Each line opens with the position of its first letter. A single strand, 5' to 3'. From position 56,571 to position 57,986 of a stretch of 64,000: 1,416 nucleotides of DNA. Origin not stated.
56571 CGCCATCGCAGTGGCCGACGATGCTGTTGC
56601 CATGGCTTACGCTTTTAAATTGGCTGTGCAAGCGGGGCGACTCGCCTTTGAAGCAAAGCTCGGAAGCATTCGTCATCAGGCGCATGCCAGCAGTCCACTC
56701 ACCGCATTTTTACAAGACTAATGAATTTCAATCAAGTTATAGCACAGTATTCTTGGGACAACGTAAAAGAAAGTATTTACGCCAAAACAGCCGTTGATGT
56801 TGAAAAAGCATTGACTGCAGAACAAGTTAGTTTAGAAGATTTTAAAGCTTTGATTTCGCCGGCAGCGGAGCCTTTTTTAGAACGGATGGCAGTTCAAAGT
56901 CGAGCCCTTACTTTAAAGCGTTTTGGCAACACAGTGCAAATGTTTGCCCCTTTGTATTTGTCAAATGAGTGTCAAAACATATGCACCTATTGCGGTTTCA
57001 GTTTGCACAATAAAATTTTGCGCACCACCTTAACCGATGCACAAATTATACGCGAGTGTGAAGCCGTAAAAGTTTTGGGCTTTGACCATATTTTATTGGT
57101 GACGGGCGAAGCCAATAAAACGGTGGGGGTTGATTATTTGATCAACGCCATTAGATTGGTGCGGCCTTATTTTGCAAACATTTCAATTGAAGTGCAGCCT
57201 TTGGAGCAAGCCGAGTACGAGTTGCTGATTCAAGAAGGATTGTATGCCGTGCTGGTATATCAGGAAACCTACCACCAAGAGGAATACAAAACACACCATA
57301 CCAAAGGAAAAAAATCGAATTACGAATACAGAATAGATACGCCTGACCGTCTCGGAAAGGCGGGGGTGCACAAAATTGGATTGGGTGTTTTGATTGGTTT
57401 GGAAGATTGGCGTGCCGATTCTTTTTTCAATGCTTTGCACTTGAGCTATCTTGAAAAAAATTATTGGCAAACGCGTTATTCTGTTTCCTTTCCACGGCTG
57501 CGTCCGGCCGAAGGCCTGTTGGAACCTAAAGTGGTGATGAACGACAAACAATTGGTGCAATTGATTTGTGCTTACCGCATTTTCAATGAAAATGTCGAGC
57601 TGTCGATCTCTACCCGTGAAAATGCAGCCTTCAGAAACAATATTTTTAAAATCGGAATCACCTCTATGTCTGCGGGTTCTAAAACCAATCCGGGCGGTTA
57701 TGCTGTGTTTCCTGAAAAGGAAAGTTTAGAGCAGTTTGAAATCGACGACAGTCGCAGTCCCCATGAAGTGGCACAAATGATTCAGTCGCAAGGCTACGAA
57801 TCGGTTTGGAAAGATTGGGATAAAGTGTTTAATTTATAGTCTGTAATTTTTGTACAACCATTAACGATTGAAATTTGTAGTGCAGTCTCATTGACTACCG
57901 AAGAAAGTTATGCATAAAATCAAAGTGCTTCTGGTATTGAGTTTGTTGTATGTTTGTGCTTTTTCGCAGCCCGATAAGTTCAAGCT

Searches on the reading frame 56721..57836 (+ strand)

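Call 53: search_protein_families(library=pfam, proteins=[window:56721-57836:+], max_evalue=0.00001)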
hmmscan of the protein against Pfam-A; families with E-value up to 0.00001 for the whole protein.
window:56721-57836:+ (372 aa): 2 families
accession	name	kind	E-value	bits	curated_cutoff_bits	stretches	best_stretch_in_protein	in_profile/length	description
PF06968.18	BATS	-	1.2e-19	70.7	22.2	1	256-360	1-88/88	Biotin and Thiamin Synthesis associated domain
PF04055.27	Radical_SAM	-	1e-10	42.5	29.5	1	80-231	3-158/166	Radical SAM superfamily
